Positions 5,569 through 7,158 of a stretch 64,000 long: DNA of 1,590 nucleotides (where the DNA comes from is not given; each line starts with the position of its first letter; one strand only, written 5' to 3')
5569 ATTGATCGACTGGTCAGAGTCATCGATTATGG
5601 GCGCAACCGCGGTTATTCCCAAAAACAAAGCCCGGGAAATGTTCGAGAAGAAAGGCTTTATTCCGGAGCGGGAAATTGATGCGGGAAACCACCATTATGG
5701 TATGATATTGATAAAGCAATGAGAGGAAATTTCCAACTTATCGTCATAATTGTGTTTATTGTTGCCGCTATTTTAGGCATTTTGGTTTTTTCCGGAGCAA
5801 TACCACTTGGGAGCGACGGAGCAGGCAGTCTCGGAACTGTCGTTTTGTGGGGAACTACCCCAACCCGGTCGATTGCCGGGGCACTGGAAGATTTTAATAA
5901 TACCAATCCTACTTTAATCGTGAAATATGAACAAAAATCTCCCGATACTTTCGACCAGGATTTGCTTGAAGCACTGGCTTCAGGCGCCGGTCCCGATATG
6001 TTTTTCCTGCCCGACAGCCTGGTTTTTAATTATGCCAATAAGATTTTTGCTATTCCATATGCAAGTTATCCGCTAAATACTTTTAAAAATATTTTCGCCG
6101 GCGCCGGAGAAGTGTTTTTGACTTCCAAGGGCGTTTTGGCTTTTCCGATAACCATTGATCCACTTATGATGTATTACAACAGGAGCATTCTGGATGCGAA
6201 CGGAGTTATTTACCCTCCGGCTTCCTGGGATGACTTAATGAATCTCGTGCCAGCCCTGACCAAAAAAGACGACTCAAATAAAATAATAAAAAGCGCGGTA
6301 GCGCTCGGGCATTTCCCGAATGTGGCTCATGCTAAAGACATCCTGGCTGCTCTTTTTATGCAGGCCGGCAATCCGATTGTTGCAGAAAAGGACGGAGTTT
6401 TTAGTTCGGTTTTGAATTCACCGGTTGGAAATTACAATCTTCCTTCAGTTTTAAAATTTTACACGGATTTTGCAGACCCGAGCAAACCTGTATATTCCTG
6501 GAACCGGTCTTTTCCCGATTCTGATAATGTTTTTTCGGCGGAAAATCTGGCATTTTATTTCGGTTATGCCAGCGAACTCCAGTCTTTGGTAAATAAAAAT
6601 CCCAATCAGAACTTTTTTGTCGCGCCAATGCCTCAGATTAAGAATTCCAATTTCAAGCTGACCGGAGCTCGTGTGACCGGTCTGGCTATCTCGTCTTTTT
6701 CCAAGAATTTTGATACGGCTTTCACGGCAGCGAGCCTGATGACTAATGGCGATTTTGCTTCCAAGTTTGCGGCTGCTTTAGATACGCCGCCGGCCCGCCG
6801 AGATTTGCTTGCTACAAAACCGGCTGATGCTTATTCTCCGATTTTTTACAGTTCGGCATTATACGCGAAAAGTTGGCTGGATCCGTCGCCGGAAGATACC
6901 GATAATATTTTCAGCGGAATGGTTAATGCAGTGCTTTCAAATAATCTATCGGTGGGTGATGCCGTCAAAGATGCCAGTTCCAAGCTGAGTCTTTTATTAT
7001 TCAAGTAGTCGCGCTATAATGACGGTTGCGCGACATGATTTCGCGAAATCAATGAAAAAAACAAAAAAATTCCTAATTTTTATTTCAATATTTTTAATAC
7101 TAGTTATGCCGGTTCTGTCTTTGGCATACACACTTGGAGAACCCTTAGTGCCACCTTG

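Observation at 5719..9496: Tandem cluster of five T4SS-pilin-like genes, one encoding a fused double pilin, downstream of a solute-binding protein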

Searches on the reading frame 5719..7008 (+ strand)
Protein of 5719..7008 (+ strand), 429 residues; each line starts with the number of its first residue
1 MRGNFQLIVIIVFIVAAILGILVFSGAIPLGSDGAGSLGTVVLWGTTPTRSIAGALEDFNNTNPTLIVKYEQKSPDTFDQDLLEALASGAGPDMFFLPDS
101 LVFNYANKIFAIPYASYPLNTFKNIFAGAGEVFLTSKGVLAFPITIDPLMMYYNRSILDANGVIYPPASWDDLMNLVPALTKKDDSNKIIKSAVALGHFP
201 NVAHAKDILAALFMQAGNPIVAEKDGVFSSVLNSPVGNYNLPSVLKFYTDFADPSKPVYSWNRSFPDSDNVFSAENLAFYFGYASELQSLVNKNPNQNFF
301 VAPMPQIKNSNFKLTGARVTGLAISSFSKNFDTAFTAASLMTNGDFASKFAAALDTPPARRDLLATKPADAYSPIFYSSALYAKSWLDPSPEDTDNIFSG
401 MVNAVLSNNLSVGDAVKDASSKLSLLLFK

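Call 3: search_protein_families(library=pfam, max_evalue=1, proteins=[window:5719-7008:+])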
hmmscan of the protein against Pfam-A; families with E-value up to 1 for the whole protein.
window:5719-7008:+ (429 aa): 1 family
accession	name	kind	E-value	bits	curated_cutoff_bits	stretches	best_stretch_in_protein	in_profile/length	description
PF01547.30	SBP_bac_1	-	6.8e-18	66.1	26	1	52-341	10-300/307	Bacterial extracellular solute-binding protein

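Call 42: search_protein_families(library=ncbifam, max_evalue=0.01, proteins=[window:5719-7008:+])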
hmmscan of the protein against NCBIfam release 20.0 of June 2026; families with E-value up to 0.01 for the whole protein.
window:5719-7008:+ (429 aa): 1 family
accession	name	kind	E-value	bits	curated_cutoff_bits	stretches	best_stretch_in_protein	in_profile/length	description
NF007011.0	PRK09474.1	equivalog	1.1e-06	27.8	291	1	68-186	59-171/396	maltose/maltodextrin ABC transporter substrate-binding protein MalE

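Call 56: find_homologous_proteins(query=window:5719-7005:+, max_evalue=1e-10)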
Query window:5719-7005:+ (429 aa): 1172 proteins with E <= 1e-10 among 8000 candidates; the best 120 are listed.
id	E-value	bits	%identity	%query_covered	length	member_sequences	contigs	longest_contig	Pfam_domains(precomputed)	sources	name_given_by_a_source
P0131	4.0e-278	940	100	100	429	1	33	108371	PF13416.12,PF01547.31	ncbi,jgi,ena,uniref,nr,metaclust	ncbi:MAG: hypothetical protein UU82_C0010G0017 [Candidatus Nomurabacteria bacterium GW2011_GWC2_41_8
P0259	1.3e-231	787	82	100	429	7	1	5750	PF13416.12,PF01547.31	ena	-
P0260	4.3e-231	785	83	100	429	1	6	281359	PF01547.31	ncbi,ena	-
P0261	3.0e-230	782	81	100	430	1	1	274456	PF01547.31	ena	-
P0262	1.6e-227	773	80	100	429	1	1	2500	PF01547.31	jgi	jgi:ABC-type glycerol-3-phosphate transport system substrate-binding protein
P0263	8.1e-227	771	81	100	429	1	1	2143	PF01547.31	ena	-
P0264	1.6e-226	770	80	100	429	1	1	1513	PF01547.31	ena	-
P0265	7.9e-226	768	66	72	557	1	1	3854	PF13416.12,PF01547.31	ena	-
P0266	2.7e-225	766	80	100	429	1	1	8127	-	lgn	-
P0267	3.7e-223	759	80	99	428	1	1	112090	PF13416.12,PF01547.31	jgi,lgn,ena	-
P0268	2.8e-221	753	79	100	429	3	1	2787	PF13416.12,PF01547.31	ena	-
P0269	1.7e-220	750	78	100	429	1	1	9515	PF13416.12,PF01547.31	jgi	jgi:multiple sugar transport system substrate-binding protein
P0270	2.9e-220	750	78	100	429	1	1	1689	PF01547.31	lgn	-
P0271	5.3e-220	749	78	100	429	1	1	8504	PF13416.12,PF01547.31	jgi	jgi:multiple sugar transport system substrate-binding protein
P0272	6.3e-220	748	79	100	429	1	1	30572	-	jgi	jgi:ABC-type glycerol-3-phosphate transport system substrate-binding protein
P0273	9.2e-220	748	77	100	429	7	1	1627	PF01547.31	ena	-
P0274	1.8e-218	744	77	100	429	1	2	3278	PF01547.31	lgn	-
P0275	2.3e-218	743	76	100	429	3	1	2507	PF01547.31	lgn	-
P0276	2.7e-218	743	76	100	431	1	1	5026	PF01547.31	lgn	-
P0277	4.3e-218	742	77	99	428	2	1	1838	PF13416.12,PF01547.31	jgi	jgi:multiple sugar transport system substrate-binding protein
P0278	6.1e-218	742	77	100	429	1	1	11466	PF01547.31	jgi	-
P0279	9.0e-218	741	78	99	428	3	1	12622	PF01547.31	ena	-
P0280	1.3e-217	741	77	100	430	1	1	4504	PF01547.31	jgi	jgi:ABC-type glycerol-3-phosphate transport system substrate-binding protein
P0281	1.4e-217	741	77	98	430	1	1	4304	PF13416.12,PF01547.31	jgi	jgi:multiple sugar transport system substrate-binding protein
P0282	1.9e-217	740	77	100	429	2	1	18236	PF01547.31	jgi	-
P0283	1.9e-217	740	77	100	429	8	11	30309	PF01547.31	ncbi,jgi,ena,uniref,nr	ncbi:MAG: Sugar ABC superfamily ATP binding cassette transporter substrate-binding protein [Candidat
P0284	3.2e-217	739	76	100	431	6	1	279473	PF01547.31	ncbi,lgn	ncbi:MAG: extracellular solute-binding protein [Minisyncoccia bacterium]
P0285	3.9e-217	739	78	100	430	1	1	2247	PF01547.31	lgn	-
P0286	9.0e-217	738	76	100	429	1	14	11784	PF01547.31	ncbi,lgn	-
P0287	1.4e-216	737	75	100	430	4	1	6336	PF01547.31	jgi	-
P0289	8.3e-216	735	77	100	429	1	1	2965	PF01547.31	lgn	-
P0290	1.0e-215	735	75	100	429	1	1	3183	PF13416.12,PF01547.31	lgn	-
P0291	1.0e-215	734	77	98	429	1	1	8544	PF13416.12,PF01547.31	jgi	jgi:multiple sugar transport system substrate-binding protein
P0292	2.8e-215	733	76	100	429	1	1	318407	PF13416.12,PF01547.31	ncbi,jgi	ncbi:MAG: extracellular solute-binding protein [Candidatus Paceibacterota bacterium]|jgi:multiple su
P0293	2.9e-215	733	76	100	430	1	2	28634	PF01547.31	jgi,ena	jgi:multiple sugar transport system substrate-binding protein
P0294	3.1e-215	733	76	100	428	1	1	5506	PF13416.12,PF01547.31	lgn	-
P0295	5.5e-215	732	78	100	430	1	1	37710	PF01547.31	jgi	jgi:multiple sugar transport system substrate-binding protein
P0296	7.5e-215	732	77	99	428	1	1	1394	PF13416.12,PF01547.31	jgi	jgi:multiple sugar transport system substrate-binding protein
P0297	8.2e-215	732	77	99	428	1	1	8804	PF13416.12,PF01547.31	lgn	-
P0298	8.8e-215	731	76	100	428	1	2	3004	PF01547.31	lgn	-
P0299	9.7e-215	731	76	100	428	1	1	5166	PF01547.31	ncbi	-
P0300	1.6e-214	731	77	99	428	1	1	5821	PF01547.31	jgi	jgi:multiple sugar transport system substrate-binding protein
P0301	1.8e-214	730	76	100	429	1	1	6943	PF13416.12,PF01547.31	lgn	-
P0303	2.5e-214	730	75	98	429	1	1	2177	PF13416.12,PF01547.31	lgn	-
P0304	2.8e-214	730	77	100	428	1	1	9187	PF13416.12,PF01547.31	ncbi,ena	-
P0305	9.0e-214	728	75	100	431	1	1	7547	PF01547.31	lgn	-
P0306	9.8e-214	728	78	99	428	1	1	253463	PF01547.31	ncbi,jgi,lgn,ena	ncbi:MAG: extracellular solute-binding protein [Candidatus Paceibacterota bacterium]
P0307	2.3e-213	727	77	100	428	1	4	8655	PF01547.31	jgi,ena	-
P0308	3.1e-213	726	75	98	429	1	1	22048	PF01547.31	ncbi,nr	ncbi:extracellular solute-binding protein [Candidatus Nomurabacteria bacterium]|nr:extracellular sol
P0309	1.5e-212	724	74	100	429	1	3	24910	PF01547.31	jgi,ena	-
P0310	2.2e-212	724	76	100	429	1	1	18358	PF01547.31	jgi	jgi:multiple sugar transport system substrate-binding protein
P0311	4.0e-212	723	76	100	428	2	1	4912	PF01547.31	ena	-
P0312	8.0e-212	722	74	100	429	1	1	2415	PF01547.31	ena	-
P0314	2.0e-211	720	75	100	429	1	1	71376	PF01547.31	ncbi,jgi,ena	ncbi:MAG: extracellular solute-binding protein [bacterium]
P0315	4.4e-211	719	75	100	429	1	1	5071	PF13416.12,PF01547.31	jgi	jgi:multiple sugar transport system substrate-binding protein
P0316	4.7e-211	719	73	100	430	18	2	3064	PF13416.12,PF01547.31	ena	-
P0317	7.9e-211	718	74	97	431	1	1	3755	PF13416.12,PF01547.31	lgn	-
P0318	2.3e-210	717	75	100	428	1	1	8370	PF01547.31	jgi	jgi:multiple sugar transport system substrate-binding protein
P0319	2.5e-210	717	74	100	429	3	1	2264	PF01547.31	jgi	jgi:ABC-type glycerol-3-phosphate transport system substrate-binding protein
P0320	3.0e-210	717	73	100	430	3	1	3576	PF01547.31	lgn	-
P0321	3.1e-210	716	75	98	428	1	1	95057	PF01547.31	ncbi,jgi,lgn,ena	ncbi:MAG: extracellular solute-binding protein [Candidatus Paceibacterota bacterium]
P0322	4.1e-210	716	73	100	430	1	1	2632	PF01547.31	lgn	-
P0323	4.3e-210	716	74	100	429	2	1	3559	PF01547.31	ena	-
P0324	6.3e-210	715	73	100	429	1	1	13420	PF01547.31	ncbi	ncbi:MAG: extracellular solute-binding protein [bacterium]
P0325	1.1e-209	715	74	100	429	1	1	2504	PF13416.12,PF01547.31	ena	-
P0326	1.8e-209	714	75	99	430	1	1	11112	PF01547.31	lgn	-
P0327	2.2e-209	714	72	100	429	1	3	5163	PF01547.31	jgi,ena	-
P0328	3.3e-209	713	75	99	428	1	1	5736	PF01547.31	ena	-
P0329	3.7e-209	713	73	99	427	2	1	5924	PF13416.12,PF01547.31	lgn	-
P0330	3.9e-209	713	73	100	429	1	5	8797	PF01547.31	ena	-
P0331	4.2e-209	713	74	100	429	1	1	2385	PF01547.31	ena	-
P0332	5.6e-209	712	73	100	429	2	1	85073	PF01547.31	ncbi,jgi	ncbi:MAG: extracellular solute-binding protein [Candidatus Paceibacterota bacterium]|jgi:ABC-type gl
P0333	7.1e-209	712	72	100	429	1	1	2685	PF01547.31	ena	-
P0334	3.5e-208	710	72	100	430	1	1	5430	PF01547.31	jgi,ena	-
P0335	5.7e-208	709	75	100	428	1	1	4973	PF01547.31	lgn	-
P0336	6.0e-208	709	72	98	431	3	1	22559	PF13416.12,PF01547.31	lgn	-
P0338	2.5e-207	707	72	100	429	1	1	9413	PF01547.31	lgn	-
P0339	5.7e-207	706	73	100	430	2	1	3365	PF01547.31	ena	-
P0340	7.0e-207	705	74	100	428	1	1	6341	PF01547.31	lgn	-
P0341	7.2e-207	705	73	100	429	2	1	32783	PF01547.31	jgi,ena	-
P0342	9.1e-207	705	73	100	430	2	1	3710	PF01547.31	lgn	-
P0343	1.4e-206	704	74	99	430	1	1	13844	PF13416.12,PF01547.31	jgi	jgi:multiple sugar transport system substrate-binding protein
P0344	1.4e-206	704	74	99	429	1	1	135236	PF01547.31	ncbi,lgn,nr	ncbi:extracellular solute-binding protein [Candidatus Nomurabacteria bacterium]|nr:extracellular sol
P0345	1.5e-206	704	73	100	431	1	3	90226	PF13416.12,PF01547.31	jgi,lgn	jgi:ABC-type glycerol-3-phosphate transport system substrate-binding protein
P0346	1.8e-206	704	73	100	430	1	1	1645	PF01547.31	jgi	jgi:ABC-type glycerol-3-phosphate transport system substrate-binding protein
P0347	2.1e-206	704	73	100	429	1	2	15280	PF01547.31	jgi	jgi:multiple sugar transport system substrate-binding protein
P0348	3.6e-206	703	72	100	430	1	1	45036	PF13416.12,PF01547.31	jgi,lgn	jgi:ABC-type glycerol-3-phosphate transport system substrate-binding protein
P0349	1.1e-205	701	73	100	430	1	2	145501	PF01547.31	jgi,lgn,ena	jgi:ABC-type glycerol-3-phosphate transport system substrate-binding protein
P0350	1.3e-205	701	73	100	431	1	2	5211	PF01547.31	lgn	-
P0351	2.3e-205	700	73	100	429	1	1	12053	PF13416.12,PF01547.31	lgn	-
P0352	2.5e-205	700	74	100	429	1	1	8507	PF13416.12,PF01547.31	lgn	-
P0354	3.5e-205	700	73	99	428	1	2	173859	PF01547.31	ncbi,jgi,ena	ncbi:MAG: extracellular solute-binding protein [Candidatus Paceibacterota bacterium]|jgi:multiple su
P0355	3.9e-205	700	71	100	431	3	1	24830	PF01547.31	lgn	-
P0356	5.0e-205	699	72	100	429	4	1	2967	PF13416.12,PF01547.31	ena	-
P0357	5.5e-205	699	73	100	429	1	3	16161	PF01547.31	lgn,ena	-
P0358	6.7e-205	699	73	98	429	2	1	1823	PF01547.31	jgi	jgi:ABC-type glycerol-3-phosphate transport system substrate-binding protein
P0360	9.2e-205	698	73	99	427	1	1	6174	PF13416.12,PF01547.31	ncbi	-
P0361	1.2e-204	698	73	99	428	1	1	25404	PF01547.31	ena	-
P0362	1.5e-204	698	72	100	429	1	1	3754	PF01547.31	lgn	-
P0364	3.4e-204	697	73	100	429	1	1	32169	PF01547.31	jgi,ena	-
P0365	3.6e-204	696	71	100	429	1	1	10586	PF01547.31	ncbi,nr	ncbi:MAG: extracellular solute-binding protein [bacterium]|nr:extracellular solute-binding protein [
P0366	4.1e-204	696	71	100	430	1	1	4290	PF01547.31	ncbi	-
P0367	4.6e-204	696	72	100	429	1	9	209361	PF01547.31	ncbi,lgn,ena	ncbi:MAG: extracellular solute-binding protein [Patescibacteria group bacterium]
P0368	4.8e-204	696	74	99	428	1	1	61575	PF13416.12,PF01547.31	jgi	jgi:multiple sugar transport system substrate-binding protein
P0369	6.4e-204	696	73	100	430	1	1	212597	PF01547.31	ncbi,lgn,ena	-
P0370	7.9e-204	695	71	99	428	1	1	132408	PF01547.31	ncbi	-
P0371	1.1e-203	695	71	100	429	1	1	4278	PF01547.31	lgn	-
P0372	1.2e-203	695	72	100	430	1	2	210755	PF01547.31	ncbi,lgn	ncbi:MAG: extracellular solute-binding protein [Minisyncoccia bacterium]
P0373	1.9e-203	694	73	100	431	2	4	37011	PF01547.31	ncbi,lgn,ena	-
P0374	2.5e-203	694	73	100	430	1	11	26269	PF13416.12,PF01547.31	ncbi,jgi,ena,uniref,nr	ncbi:hypothetical protein A3B85_02500 [Candidatus Nomurabacteria bacterium RIFCSPHIGHO2_02_FULL_37_1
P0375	2.6e-203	694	73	100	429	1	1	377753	PF01547.31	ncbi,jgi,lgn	ncbi:MAG: extracellular solute-binding protein [Candidatus Paceibacterota bacterium]|jgi:ABC-type gl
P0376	3.1e-203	693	73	100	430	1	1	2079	PF13416.12,PF01547.31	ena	-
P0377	3.2e-203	693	71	99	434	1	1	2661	PF01547.31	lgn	-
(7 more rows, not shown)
